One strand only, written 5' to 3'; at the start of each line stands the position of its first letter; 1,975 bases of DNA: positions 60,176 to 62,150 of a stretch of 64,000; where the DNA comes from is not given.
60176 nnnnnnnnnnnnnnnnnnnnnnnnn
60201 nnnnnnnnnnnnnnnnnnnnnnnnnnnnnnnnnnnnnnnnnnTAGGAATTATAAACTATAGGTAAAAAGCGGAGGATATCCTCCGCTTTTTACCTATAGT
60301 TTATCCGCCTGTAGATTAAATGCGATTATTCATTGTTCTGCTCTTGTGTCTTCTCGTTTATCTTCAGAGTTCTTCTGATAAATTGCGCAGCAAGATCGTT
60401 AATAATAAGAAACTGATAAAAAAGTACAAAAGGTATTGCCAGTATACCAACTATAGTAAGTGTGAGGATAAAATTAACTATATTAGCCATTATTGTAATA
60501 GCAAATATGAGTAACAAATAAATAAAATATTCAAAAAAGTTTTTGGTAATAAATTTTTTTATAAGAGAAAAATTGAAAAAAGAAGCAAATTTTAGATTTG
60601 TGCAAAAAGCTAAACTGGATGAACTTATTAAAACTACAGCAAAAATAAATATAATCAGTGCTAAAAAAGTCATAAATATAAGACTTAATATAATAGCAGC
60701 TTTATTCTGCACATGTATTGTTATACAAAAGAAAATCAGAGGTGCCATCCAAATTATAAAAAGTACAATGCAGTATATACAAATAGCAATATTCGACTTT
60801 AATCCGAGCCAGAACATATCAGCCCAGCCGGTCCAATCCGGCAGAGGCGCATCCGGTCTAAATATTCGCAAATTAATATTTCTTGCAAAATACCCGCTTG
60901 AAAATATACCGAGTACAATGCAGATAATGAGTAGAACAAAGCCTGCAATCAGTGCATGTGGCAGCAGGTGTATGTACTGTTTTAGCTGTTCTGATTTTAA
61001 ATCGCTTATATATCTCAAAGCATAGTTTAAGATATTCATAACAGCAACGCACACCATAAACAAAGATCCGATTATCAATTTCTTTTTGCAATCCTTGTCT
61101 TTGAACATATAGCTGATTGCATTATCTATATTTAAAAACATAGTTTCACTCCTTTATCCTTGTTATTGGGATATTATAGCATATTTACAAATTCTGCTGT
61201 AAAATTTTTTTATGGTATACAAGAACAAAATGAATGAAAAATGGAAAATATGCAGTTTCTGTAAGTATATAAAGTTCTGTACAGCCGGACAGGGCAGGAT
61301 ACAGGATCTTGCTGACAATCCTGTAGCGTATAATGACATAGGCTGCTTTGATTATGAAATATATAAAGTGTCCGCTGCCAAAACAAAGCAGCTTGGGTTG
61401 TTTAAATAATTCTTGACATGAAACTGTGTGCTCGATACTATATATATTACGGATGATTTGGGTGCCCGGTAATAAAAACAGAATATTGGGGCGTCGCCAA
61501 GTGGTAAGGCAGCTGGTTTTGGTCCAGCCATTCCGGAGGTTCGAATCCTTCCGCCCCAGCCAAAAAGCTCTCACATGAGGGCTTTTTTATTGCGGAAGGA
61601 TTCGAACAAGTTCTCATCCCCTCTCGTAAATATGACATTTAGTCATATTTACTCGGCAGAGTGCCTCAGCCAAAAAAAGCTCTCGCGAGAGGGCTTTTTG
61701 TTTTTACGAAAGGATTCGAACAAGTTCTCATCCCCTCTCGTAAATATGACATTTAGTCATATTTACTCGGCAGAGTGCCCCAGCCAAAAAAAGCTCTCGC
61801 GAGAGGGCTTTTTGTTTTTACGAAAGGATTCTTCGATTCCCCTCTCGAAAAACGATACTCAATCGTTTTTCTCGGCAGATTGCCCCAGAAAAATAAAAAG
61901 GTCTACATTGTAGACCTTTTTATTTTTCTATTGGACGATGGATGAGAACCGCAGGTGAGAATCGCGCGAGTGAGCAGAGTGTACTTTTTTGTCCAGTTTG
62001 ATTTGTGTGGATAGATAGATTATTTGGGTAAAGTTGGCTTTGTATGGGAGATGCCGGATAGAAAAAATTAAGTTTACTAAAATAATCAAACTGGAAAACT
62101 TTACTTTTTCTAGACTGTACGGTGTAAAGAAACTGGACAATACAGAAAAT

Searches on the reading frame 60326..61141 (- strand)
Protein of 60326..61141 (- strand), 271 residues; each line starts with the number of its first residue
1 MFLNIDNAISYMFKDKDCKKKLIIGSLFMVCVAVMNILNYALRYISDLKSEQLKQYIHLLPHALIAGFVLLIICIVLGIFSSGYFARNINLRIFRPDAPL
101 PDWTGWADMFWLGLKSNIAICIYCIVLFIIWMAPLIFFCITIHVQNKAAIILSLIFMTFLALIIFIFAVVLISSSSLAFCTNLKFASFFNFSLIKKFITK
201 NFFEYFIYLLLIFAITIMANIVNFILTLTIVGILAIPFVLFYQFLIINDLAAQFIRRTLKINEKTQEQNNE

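Call 13: search_protein_families(library=pfam, proteins=[window:60326-61141:-], max_evalue=0.01)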
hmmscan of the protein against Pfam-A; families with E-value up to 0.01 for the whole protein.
window:60326-61141:- (271 aa): 2 families
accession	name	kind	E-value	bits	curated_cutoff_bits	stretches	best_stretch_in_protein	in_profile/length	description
PF13197.11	DUF4013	-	3.9e-16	59.8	26.9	1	68-226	3-166/168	Protein of unknown function (DUF4013)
PF24400.1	DUF7544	-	0.00012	21.9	27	1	197-245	198-246/302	Family of unknown function (DUF7544)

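Call 51: find_encoding_contigs(protein=window:60326-61141:-, flank=2500, max_places=10)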
Protein window:60326-61141:- (271 aa): 12 contigs read that carry it; 10 places shown.
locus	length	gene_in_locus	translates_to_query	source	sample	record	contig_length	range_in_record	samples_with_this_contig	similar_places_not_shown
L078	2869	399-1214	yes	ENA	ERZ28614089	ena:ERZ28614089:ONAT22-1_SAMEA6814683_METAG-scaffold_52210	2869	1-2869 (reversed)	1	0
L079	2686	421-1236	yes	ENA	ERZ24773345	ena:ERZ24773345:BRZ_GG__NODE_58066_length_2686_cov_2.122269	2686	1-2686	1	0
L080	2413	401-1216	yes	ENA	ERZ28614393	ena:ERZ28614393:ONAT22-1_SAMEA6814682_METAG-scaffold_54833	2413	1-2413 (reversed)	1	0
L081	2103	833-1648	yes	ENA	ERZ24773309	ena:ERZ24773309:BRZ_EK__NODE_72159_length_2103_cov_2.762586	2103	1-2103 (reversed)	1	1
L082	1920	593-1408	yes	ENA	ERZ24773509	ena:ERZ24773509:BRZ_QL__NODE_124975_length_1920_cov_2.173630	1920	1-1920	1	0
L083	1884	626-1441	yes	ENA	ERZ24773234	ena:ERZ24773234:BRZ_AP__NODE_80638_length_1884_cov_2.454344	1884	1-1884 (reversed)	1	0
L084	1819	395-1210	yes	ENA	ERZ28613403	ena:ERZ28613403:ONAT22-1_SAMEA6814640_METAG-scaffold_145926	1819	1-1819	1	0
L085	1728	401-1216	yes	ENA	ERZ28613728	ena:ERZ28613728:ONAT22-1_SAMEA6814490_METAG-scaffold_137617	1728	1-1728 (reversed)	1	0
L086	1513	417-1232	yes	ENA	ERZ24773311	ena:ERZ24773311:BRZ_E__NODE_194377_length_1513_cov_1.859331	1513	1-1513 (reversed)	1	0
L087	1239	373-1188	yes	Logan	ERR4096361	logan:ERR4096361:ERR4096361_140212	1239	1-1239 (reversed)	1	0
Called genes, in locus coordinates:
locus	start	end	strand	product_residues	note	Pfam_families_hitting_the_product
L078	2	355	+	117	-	?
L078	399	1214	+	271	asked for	PF13197:DUF4013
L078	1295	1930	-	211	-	-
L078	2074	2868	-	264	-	?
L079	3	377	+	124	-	?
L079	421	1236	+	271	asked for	PF13197:DUF4013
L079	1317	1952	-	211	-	-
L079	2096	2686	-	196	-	?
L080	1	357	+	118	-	?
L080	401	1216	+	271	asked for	PF13197:DUF4013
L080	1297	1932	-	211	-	-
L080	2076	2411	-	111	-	?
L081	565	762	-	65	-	-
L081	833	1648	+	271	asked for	PF13197:DUF4013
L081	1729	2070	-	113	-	-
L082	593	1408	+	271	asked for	PF13197:DUF4013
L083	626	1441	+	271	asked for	PF13197:DUF4013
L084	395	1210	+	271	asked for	PF13197:DUF4013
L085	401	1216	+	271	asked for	PF13197:DUF4013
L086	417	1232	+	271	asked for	PF13197:DUF4013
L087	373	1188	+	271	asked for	PF13197:DUF4013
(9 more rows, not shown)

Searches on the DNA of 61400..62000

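Call 72: search_rna_families(source=window, start=61400, end=62000, threshold=evalue, max_evalue=1)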
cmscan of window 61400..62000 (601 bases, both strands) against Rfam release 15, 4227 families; matches with E-value up to 1: 9.
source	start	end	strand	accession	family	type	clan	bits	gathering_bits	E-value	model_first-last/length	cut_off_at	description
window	61487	61559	+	RF00005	tRNA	Gene; tRNA;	CL00001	55.1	29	3.6e-11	1-71/71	no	tRNA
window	61816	61929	+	RF02029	sraA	Gene; sRNA;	-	26.8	56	0.062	1-95/95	no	sraA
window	61887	61951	-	RF02029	sraA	Gene; sRNA;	-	25.7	56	0.11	1-95/95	no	sraA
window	61539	61609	+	RF03697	mir-722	Gene; miRNA;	-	23.5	81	0.046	1-67/67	no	mir-722 microRNA precursor family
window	61882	61934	+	RF03310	mir-1544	Gene; miRNA;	-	23.4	46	0.022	1-59/59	no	mir-1544 microRNA precursor family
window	61482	61592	+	RF02435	SpF41_sRNA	Gene; sRNA;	-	22.7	52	0.4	1-105/105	no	Streptococcus sRNA SpF41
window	61884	61930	-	RF03788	MIR5304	Gene; miRNA;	-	19.5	75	0.2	1-80/80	no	MIR5304 microRNA precursor family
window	61877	61925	+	RF02082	STnc540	Gene; sRNA;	-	18.9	38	0.12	98-144/202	no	Enterobacterial sRNA STnc540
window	61787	61898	-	RF04180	BTnc231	Gene; sRNA;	-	18.8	80.4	0.22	1-154/154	no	Bacteroides sRNA BTnc231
